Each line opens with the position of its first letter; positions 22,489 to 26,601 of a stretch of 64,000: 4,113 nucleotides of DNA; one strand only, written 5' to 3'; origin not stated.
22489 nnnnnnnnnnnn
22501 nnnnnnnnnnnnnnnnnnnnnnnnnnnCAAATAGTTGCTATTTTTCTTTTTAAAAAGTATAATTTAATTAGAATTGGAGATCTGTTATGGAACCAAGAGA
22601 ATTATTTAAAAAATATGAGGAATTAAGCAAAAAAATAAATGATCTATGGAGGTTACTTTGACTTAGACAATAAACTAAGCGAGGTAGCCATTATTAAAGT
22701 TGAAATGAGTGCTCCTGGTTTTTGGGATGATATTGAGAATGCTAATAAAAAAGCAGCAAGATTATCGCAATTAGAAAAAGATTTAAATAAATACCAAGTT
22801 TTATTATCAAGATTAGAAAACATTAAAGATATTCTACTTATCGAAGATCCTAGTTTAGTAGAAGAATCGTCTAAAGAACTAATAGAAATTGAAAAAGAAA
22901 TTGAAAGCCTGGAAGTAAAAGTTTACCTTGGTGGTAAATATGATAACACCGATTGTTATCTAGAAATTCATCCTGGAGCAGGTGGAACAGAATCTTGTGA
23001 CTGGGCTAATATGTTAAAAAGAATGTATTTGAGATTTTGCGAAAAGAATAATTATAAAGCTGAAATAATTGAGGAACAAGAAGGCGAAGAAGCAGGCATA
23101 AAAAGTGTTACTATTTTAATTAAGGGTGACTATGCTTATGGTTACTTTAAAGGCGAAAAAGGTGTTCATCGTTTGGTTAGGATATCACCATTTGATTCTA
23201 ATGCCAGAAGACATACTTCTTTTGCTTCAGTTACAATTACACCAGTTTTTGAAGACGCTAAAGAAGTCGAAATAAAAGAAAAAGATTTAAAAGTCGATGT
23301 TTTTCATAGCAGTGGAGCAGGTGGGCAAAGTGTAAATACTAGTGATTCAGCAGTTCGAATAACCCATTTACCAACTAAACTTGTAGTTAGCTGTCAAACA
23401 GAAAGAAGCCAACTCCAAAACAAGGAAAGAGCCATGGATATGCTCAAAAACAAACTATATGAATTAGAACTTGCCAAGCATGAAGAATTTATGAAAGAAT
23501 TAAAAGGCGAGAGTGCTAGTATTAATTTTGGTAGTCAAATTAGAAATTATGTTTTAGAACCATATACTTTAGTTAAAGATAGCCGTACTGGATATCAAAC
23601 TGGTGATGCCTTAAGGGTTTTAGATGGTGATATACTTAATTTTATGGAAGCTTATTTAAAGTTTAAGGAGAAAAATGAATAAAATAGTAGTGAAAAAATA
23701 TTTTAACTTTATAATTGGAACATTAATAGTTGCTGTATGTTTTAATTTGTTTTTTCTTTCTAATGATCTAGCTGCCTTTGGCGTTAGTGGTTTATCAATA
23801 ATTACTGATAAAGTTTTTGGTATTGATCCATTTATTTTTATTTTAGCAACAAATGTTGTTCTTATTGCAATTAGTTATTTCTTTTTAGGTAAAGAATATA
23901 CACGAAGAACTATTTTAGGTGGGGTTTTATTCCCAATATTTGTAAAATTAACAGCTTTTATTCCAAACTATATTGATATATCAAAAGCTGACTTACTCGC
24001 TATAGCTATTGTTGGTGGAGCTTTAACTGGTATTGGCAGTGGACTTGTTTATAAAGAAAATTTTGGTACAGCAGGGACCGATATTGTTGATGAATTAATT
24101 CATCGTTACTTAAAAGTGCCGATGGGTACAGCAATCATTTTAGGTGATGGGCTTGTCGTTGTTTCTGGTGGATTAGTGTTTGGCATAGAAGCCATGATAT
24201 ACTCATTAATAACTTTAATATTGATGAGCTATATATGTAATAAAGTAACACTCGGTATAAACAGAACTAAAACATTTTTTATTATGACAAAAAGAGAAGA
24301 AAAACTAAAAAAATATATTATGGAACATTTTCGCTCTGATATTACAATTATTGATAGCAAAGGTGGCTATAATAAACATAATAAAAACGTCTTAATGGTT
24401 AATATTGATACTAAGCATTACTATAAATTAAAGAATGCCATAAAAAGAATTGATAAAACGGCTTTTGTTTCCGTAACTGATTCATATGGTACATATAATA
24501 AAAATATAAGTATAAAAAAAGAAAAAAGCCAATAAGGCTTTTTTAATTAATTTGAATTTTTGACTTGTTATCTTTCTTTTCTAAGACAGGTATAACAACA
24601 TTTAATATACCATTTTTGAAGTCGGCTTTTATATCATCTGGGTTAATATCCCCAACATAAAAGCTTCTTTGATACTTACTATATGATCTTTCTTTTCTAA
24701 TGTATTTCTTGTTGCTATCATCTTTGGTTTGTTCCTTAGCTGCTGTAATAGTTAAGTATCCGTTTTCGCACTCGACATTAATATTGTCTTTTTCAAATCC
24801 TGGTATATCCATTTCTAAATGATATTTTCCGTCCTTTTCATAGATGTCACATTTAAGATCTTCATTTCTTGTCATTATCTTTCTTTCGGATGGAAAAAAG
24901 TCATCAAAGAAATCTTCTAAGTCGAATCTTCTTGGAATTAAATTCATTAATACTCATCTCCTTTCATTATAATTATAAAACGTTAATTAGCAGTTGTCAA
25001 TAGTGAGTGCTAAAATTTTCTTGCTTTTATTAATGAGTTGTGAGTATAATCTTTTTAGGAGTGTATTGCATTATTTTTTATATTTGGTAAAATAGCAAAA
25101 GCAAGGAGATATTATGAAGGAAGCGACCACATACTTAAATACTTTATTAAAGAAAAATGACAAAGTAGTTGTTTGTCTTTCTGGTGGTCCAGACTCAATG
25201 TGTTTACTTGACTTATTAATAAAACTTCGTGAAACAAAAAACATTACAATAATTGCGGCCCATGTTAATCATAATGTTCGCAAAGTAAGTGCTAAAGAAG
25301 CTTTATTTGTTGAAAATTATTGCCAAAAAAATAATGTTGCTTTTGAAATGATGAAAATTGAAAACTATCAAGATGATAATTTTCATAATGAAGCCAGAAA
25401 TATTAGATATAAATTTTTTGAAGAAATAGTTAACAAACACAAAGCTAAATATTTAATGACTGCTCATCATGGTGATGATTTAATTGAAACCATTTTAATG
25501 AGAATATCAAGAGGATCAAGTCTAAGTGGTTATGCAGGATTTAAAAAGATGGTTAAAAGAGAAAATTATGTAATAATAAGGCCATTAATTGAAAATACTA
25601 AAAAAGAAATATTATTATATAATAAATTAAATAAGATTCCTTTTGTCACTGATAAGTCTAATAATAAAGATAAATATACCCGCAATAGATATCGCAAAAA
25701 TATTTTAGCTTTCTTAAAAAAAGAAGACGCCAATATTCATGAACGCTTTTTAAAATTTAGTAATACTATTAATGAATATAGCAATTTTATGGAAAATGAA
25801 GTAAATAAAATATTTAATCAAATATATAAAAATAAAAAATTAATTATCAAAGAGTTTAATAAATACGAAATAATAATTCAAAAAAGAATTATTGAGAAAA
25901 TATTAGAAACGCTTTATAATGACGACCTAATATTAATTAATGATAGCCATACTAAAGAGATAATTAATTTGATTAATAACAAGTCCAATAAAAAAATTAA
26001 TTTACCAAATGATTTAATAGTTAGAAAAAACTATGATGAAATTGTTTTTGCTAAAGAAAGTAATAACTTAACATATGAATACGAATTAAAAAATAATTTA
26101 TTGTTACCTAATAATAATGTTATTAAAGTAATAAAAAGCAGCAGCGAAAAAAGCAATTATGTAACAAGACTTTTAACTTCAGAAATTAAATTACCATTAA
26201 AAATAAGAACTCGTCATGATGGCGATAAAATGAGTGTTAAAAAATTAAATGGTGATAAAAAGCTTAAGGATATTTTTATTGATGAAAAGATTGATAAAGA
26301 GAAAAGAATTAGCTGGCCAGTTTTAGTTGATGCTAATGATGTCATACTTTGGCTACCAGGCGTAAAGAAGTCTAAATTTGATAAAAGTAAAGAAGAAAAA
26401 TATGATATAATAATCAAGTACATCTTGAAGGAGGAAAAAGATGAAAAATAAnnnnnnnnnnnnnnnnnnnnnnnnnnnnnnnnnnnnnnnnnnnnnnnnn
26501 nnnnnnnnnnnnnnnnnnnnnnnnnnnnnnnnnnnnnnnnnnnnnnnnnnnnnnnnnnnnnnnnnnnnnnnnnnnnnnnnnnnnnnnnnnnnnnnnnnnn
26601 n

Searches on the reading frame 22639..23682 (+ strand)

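Call 29: search_protein_families(library=pfam, proteins=[window:22639-23682:+])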
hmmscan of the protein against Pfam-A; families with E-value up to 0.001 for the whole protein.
window:22639-23682:+ (347 aa): 2 families
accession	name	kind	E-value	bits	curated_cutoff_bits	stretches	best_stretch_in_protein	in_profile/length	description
PF03462.23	PCRF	-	9.2e-58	195.7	24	1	15-198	4-194/194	PCRF domain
PF00472.26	RF-1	-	6.4e-38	129.7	35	1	208-316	3-116/116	RF-1 domain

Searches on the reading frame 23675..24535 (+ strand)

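Call 29: search_protein_families(library=pfam, proteins=[window:23675-24535:+])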
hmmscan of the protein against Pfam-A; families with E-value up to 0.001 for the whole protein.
window:23675-24535:+ (286 aa): 2 families
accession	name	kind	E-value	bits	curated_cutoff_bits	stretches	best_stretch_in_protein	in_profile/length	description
PF02588.21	YitT_membrane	-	8.3e-49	166.2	24.3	1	9-216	2-205/205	Uncharacterised 5xTM membrane BCR, YitT family COG1284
PF10035.14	DUF2179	-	2.5e-14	53.3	22.8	1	223-270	3-50/55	Uncharacterized protein conserved in bacteria (DUF2179)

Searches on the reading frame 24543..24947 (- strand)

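Call 29: search_protein_families(library=pfam, proteins=[window:24543-24947:-])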
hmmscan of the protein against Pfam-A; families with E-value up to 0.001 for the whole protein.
window:24543-24947:- (134 aa): 2 families
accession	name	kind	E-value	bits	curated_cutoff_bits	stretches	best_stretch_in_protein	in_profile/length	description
PF00011.27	HSP20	-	6.6e-23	81.2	20.8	1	34-133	1-101/102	Hsp20/alpha crystallin family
PF17886.7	ArsA_HSP20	-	0.00035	20.5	22.5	0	39-72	1-34/63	HSP20-like domain found in ArsA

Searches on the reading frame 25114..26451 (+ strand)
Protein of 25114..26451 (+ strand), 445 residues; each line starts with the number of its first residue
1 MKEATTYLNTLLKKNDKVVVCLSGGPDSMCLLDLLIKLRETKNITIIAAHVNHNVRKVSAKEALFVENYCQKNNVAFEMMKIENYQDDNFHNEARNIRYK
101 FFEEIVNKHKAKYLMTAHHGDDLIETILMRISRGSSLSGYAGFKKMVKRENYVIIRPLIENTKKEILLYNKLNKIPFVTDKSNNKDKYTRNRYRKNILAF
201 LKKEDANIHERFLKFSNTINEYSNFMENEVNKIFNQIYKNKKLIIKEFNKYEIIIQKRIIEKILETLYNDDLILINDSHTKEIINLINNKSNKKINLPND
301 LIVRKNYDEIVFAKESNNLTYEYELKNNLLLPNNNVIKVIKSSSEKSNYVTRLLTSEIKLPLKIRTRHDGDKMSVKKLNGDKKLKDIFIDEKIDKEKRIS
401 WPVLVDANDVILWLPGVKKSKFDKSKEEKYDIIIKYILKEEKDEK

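Call 29: search_protein_families(library=pfam, proteins=[window:25114-26451:+])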
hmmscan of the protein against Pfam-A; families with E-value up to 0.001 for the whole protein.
window:25114-26451:+ (445 aa): 2 families
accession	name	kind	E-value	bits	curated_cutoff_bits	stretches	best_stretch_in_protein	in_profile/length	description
PF01171.26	ATP_bind_3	-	1.1e-59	201.6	27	1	17-196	1-182/182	PP-loop family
PF11734.13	TilS_C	-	3.7e-12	45.9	22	1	362-427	1-65/74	TilS substrate C-terminal domain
